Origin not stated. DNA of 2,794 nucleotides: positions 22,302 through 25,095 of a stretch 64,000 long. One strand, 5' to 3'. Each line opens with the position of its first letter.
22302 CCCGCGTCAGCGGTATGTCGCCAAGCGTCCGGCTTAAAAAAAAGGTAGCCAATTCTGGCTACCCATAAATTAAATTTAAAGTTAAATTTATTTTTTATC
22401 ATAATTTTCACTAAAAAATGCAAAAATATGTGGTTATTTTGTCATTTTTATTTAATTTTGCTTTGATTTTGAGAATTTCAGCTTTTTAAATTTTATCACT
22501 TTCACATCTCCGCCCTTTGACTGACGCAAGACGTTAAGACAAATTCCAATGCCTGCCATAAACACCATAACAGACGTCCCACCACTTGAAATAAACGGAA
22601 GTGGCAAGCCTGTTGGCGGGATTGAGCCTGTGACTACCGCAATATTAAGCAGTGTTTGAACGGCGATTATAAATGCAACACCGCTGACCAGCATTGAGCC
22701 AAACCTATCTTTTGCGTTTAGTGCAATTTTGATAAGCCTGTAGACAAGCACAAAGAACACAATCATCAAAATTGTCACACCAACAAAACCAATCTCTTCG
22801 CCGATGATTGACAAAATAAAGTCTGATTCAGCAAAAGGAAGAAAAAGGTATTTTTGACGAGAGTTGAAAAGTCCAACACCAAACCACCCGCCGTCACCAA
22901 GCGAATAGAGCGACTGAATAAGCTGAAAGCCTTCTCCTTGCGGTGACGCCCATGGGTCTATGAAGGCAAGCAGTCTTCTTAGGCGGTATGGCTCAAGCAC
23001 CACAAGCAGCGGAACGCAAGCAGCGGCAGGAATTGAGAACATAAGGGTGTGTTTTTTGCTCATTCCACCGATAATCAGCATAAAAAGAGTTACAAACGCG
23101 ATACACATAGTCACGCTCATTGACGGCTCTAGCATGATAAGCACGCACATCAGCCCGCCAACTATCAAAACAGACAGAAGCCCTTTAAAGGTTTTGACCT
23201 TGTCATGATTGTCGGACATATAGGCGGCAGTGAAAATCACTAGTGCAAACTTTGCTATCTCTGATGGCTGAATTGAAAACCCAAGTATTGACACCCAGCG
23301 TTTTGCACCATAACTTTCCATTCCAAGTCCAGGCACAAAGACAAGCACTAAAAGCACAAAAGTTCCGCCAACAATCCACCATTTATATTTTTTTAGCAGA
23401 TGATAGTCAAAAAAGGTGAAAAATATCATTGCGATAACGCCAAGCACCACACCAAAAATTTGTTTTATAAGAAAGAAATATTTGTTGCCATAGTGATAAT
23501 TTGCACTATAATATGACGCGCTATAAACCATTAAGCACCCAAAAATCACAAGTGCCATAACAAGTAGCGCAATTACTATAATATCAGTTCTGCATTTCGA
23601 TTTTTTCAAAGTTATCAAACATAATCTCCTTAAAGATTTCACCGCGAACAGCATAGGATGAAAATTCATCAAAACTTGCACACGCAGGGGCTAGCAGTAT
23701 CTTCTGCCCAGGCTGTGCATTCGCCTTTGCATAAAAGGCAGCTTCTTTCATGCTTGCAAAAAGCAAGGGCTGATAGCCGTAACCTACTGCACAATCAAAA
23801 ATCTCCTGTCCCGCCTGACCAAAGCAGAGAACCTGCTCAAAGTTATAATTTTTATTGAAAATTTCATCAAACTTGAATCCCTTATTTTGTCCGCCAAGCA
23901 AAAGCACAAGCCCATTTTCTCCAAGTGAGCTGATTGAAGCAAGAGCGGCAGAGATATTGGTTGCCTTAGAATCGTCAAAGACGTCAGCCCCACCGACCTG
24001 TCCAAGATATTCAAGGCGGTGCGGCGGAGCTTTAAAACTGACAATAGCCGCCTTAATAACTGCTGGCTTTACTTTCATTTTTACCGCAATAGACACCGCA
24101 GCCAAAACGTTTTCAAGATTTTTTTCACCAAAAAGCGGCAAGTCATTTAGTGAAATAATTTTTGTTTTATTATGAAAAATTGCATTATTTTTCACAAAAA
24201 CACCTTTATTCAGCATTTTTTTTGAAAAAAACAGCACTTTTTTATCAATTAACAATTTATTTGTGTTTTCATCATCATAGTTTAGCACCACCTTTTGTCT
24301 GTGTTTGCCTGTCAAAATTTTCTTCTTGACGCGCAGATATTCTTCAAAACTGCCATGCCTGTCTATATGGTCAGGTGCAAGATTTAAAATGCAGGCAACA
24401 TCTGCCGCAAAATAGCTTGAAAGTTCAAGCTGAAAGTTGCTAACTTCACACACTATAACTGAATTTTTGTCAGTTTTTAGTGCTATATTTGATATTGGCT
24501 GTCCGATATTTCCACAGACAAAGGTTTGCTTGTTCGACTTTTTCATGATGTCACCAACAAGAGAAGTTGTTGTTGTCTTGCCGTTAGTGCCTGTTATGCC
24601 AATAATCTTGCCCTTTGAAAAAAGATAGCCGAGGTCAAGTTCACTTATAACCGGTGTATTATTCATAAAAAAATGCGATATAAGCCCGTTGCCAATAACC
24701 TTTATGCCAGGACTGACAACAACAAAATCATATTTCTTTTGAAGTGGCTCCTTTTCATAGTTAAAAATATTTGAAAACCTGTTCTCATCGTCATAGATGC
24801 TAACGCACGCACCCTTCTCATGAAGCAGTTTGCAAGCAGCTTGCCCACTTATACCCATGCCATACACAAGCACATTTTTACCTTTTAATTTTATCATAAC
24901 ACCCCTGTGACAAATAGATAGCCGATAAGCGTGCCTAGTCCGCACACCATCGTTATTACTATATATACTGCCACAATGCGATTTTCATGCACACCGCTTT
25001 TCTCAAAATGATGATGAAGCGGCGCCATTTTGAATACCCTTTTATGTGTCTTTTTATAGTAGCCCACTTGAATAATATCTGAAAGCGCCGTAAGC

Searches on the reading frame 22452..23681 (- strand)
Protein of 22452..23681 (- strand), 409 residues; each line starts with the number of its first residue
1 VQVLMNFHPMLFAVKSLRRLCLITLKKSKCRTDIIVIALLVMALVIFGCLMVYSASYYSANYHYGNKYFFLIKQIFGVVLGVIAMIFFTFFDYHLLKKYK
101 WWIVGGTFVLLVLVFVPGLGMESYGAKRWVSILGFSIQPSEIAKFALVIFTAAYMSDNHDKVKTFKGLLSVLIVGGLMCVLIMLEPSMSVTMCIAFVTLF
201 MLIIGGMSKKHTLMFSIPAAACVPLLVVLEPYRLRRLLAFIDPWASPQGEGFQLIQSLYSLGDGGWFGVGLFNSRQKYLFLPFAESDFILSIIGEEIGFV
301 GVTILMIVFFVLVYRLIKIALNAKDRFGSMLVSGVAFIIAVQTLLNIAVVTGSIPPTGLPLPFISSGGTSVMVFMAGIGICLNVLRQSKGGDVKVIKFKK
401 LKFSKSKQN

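Call 9: search_protein_families(library=pfam, proteins=[window:22452-23681:-])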
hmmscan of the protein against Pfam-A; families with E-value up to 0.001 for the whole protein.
window:22452-23681:- (409 aa): 1 family
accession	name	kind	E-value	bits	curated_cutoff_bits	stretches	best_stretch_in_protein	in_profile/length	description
PF01098.24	FTSW_RODA_SPOVE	-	2e-96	323.5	26.4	1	37-389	4-355/356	Cell cycle protein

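Call 11: find_encoding_contigs(protein=window:22452-23681:-, flank=10000, max_places=10)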
Protein window:22452-23681:- (409 aa): no gene with exactly this product is on record in the collection.

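Call 77: find_homologous_proteins(query=window:22452-23681:-, max_evalue=1e-60)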
Query window:22452-23681:- (409 aa): 7611 proteins with E <= 1e-60 among 8000 candidates; the best 120 are listed.
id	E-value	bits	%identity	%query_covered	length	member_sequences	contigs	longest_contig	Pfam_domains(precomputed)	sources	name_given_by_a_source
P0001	5.3e-234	795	100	90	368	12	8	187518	PF01098.25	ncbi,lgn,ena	-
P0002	1.7e-230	783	92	94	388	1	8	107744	PF01098.25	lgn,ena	-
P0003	1.6e-226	770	96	90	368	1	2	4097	PF01098.25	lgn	-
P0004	3.7e-225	765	91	92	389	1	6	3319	PF01098.25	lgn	-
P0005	9.2e-225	764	89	95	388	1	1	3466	PF01098.25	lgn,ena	-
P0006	2.4e-224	763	91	92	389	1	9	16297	PF01098.25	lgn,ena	-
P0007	2.4e-224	763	90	95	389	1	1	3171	PF01098.25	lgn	-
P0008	5.9e-224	762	89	95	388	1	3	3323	PF01098.25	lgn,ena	-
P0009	6.2e-224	761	90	92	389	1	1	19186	PF01098.25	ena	-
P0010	7.7e-224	761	90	92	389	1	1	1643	PF01098.25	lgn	-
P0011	1.5e-223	760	90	94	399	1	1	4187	PF01098.25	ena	-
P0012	3.2e-223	759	90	94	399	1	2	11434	PF01098.25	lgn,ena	-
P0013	3.5e-223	759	90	92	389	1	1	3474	PF01098.25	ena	-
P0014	4.6e-223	759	90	94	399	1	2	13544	PF01098.25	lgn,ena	-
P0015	5.0e-223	758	90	94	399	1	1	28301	PF01098.25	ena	-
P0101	3.7e-216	736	86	93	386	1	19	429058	PF01098.25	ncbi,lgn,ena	-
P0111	2.1e-215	733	92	88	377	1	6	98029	PF01098.25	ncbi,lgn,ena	-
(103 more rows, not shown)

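Call 78: find_encoding_contigs(protein=P0001, flank=4500, max_places=10)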
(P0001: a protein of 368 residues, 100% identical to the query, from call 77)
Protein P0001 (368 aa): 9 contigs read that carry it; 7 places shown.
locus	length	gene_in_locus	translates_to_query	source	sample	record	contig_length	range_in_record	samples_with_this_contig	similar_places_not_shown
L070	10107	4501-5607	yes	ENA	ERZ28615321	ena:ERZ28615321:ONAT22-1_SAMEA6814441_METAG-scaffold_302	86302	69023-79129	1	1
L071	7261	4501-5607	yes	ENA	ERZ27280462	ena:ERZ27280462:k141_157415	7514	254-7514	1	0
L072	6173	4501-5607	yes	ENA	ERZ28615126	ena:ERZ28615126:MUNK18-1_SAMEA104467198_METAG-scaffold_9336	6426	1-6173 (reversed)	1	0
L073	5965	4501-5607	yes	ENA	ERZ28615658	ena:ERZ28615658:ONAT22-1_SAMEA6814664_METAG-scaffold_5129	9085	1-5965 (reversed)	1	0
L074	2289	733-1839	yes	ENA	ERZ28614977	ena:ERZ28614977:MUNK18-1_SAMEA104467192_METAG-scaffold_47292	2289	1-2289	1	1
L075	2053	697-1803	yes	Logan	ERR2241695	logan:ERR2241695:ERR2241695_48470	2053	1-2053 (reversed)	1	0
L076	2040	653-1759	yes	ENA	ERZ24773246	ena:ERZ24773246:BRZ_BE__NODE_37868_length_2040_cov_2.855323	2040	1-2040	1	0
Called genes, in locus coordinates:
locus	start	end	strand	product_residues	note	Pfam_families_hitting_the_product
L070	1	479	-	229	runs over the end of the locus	-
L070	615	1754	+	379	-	-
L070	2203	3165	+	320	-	PF00953:Glycos_transf_4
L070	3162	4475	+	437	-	PF08245:Mur_ligase_M, PF02875:Mur_ligase_C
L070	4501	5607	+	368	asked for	PF01098:FTSW_RODA_SPOVE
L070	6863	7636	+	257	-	-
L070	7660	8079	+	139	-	PF13306:LRR_5, PF13855:LRR_8 (faint)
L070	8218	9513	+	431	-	PF00275:EPSP_synthase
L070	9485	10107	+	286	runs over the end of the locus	PF08478:POTRA_1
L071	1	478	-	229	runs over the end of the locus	-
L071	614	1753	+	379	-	-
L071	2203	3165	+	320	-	PF00953:Glycos_transf_4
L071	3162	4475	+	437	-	PF08245:Mur_ligase_M, PF02875:Mur_ligase_C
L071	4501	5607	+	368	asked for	PF01098:FTSW_RODA_SPOVE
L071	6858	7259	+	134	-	?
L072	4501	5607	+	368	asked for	PF01098:FTSW_RODA_SPOVE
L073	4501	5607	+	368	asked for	PF01098:FTSW_RODA_SPOVE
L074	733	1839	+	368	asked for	PF01098:FTSW_RODA_SPOVE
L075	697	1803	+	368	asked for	PF01098:FTSW_RODA_SPOVE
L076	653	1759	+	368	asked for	PF01098:FTSW_RODA_SPOVE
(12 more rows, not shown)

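Call 80: find_encoding_contigs(protein=P0002, flank=4500, max_places=3)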
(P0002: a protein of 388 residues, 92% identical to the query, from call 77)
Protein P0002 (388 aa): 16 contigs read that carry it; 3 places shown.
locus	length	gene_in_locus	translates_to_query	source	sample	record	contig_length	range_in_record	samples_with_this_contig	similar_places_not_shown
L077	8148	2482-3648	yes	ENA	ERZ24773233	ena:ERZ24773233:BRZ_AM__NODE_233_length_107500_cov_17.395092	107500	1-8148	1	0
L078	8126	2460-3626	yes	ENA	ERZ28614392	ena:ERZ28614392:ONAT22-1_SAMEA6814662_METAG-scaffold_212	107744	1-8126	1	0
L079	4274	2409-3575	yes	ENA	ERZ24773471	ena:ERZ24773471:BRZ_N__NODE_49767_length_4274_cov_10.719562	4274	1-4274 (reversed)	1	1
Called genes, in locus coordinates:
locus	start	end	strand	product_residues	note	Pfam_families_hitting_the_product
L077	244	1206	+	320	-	PF00953:Glycos_transf_4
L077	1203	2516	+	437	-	PF21799:MurD-like_N (faint), PF08245:Mur_ligase_M, PF02875:Mur_ligase_C (weak)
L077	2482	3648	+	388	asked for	PF01098:FTSW_RODA_SPOVE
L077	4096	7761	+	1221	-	PF13306:LRR_5, PF13855:LRR_8 (faint), PF13306:LRR_5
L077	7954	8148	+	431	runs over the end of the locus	PF00275:EPSP_synthase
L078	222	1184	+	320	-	PF00953:Glycos_transf_4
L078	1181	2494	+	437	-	PF21799:MurD-like_N (faint), PF08245:Mur_ligase_M, PF02875:Mur_ligase_C (weak)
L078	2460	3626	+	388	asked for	PF01098:FTSW_RODA_SPOVE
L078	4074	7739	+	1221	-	PF13306:LRR_5, PF13855:LRR_8 (faint), PF13306:LRR_5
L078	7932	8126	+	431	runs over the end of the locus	PF00275:EPSP_synthase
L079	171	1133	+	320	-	PF00953:Glycos_transf_4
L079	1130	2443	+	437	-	PF21799:MurD-like_N (faint), PF08245:Mur_ligase_M, PF02875:Mur_ligase_C (weak)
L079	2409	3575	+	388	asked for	PF01098:FTSW_RODA_SPOVE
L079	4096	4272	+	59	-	?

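Call 81: find_encoding_contigs(protein=P0101, flank=4500, max_places=3)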
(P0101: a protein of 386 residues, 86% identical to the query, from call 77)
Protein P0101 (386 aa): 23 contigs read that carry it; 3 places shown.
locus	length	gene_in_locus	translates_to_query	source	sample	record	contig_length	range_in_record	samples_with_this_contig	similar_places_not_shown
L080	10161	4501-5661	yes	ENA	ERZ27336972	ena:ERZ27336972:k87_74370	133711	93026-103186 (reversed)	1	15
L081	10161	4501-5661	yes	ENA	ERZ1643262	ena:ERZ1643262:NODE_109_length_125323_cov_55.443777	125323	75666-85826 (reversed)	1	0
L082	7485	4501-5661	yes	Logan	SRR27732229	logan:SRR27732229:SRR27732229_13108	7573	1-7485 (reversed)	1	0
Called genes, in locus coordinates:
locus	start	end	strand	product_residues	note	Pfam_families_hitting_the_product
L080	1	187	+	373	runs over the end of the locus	PF01820:Dala_Dala_lig_N, PF02222:ATP-grasp, PF02655:ATP-grasp_3 (faint), PF02786:CPSase_L_D2 (weak), PF08443:RimK, PF07478:Dala_Dala_lig_C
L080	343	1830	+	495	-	PF01225:Mur_ligase (weak), PF08245:Mur_ligase_M, PF02875:Mur_ligase_C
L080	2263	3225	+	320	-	PF00953:Glycos_transf_4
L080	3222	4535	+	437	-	PF21799:MurD-like_N (faint), PF08245:Mur_ligase_M, PF02875:Mur_ligase_C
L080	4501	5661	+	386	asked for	PF01098:FTSW_RODA_SPOVE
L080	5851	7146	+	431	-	PF00275:EPSP_synthase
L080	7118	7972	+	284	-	-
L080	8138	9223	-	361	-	PF01368:DHH, PF02272:DHHA1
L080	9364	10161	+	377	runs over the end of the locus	PF02491:SHS2_FTSA (weak), PF14450:FtsA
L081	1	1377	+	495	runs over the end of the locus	PF01225:Mur_ligase (weak), PF08245:Mur_ligase_M, PF02875:Mur_ligase_C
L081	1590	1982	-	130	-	-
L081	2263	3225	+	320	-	PF00953:Glycos_transf_4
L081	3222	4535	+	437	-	PF21799:MurD-like_N (faint), PF08245:Mur_ligase_M, PF02875:Mur_ligase_C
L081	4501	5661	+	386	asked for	PF01098:FTSW_RODA_SPOVE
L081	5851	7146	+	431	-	PF00275:EPSP_synthase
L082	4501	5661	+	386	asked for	PF01098:FTSW_RODA_SPOVE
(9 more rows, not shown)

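Call 82: find_encoding_contigs(protein=P0111, flank=4500, max_places=3)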
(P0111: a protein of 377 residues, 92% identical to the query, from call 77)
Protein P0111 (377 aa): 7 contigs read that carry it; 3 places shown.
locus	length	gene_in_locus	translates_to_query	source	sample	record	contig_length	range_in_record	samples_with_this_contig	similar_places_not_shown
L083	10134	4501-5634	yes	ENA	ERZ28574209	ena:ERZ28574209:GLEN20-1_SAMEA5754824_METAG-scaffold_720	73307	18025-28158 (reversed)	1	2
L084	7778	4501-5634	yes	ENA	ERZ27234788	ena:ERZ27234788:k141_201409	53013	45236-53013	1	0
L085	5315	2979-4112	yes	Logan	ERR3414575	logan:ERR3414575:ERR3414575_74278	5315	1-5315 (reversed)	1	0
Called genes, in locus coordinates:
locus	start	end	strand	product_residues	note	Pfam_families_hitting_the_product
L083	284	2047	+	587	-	PF19789:DUF6273 (weak)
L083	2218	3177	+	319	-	PF10555:MraY_sig1 (weak), PF00953:Glycos_transf_4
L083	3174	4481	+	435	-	PF08245:Mur_ligase_M, PF02875:Mur_ligase_C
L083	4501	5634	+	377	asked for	PF01098:FTSW_RODA_SPOVE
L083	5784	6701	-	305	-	-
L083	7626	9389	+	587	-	-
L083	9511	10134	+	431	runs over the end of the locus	PF00275:EPSP_synthase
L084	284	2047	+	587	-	PF19789:DUF6273 (weak)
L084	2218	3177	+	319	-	PF10555:MraY_sig1 (weak), PF00953:Glycos_transf_4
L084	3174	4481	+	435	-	PF08245:Mur_ligase_M, PF02875:Mur_ligase_C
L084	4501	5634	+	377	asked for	PF01098:FTSW_RODA_SPOVE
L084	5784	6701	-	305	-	-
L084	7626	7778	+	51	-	?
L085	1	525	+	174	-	?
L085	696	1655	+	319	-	PF10555:MraY_sig1 (weak), PF00953:Glycos_transf_4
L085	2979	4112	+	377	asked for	PF01098:FTSW_RODA_SPOVE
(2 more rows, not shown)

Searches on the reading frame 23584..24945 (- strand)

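Call 9: search_protein_families(library=pfam, proteins=[window:23584-24945:-])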
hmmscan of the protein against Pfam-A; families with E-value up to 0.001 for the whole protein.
window:23584-24945:- (453 aa): 3 families
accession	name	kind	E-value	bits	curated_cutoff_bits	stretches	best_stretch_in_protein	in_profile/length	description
PF08245.18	Mur_ligase_M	-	5.5e-29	102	24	1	117-286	1-199/200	Mur ligase middle domain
PF02875.26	Mur_ligase_C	-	3.1e-10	41.4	28.4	1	309-422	1-127/127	Mur ligase, glutamate ligase domain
PF21799.2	MurD-like_N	-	0.00033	21.3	27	0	23-83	1-71/88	Mur ligase MurD-like, N-terminal domain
